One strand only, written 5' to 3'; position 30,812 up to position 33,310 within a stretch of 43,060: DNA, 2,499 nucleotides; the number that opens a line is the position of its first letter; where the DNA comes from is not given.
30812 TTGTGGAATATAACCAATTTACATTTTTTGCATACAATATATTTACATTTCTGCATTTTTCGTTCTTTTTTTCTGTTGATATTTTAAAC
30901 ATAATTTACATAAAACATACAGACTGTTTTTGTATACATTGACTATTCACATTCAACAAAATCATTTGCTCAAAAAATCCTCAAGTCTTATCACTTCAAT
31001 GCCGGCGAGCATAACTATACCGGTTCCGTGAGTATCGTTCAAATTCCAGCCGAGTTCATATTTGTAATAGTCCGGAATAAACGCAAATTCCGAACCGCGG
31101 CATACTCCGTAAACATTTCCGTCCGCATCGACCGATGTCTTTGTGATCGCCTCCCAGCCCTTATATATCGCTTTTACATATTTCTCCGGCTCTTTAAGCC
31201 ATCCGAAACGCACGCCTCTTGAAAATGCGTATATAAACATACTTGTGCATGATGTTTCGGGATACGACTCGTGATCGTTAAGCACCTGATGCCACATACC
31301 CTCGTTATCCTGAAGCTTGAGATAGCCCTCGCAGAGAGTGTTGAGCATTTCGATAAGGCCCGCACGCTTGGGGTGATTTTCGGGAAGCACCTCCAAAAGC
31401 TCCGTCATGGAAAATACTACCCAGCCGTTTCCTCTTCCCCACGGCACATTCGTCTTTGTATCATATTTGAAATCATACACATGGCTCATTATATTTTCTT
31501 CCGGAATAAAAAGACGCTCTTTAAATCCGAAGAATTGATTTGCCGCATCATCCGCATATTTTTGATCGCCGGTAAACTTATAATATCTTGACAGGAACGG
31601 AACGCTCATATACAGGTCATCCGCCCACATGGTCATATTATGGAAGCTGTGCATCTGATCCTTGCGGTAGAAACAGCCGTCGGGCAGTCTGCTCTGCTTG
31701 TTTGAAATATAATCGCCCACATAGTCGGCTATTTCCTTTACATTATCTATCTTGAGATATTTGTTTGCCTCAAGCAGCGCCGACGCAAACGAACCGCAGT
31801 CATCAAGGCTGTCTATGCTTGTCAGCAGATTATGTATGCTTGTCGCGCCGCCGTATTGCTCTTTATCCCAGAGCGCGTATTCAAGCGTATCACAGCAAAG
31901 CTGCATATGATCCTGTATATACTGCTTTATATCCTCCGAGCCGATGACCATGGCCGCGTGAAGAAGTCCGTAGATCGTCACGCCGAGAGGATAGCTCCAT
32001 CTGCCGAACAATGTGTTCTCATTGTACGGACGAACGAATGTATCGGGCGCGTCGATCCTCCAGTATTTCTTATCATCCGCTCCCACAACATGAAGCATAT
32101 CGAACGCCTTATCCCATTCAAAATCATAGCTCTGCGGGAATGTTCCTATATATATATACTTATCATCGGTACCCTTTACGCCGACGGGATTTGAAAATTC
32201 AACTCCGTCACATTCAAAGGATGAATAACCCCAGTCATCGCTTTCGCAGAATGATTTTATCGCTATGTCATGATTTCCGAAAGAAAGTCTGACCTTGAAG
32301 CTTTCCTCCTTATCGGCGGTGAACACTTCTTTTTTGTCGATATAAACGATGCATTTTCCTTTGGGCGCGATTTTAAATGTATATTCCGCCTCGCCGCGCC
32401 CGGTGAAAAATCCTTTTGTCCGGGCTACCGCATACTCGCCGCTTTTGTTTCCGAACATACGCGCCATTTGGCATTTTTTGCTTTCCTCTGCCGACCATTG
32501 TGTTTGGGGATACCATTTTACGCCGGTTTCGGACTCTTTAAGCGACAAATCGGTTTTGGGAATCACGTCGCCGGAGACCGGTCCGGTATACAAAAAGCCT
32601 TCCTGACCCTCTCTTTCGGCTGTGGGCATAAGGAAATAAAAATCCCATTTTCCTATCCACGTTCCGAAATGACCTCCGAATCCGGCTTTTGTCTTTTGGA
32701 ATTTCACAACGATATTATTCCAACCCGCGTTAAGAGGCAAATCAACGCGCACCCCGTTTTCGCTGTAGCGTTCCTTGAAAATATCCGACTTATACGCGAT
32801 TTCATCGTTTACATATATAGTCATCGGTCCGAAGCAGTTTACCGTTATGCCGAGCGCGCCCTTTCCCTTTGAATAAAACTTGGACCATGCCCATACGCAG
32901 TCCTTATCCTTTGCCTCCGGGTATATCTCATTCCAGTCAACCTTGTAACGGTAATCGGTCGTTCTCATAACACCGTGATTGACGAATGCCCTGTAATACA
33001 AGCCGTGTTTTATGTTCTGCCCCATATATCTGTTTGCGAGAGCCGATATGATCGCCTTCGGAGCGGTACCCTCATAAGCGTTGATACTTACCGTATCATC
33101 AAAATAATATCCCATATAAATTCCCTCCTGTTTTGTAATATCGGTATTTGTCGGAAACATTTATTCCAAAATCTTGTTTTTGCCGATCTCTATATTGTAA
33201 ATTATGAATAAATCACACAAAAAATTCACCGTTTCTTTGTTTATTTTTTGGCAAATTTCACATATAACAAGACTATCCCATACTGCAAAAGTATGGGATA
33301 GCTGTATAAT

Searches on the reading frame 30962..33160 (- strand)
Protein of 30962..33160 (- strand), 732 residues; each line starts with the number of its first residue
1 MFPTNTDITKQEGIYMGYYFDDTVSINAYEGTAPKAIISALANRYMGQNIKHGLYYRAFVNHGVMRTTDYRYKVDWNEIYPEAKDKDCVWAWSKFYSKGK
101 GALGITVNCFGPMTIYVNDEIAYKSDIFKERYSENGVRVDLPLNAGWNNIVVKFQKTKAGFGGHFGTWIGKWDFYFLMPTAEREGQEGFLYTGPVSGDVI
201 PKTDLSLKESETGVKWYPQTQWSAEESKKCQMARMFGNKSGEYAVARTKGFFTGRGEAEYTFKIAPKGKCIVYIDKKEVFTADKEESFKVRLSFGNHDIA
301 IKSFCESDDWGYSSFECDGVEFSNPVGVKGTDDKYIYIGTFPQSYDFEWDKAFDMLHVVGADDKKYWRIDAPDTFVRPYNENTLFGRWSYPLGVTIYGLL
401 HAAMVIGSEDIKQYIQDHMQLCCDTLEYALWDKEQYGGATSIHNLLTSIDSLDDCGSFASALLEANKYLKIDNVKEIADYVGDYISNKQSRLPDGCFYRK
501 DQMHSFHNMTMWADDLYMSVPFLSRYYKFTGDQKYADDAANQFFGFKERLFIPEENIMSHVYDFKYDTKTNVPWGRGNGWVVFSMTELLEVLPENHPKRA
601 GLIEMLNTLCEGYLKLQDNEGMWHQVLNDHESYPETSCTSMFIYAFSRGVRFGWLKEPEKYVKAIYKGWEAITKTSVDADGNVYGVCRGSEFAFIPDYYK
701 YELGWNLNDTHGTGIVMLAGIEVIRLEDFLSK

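Call 48: search_protein_families(library=pfam, proteins=[window:30962-33160:-], max_evalue=0.00001)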
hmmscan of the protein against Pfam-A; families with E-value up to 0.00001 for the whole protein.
window:30962-33160:- (732 aa): 1 family
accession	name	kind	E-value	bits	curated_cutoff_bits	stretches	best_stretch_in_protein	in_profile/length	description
PF07470.19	Glyco_hydro_88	-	9.9e-71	239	26.6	1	386-726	25-351/352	Glycosyl Hydrolase Family 88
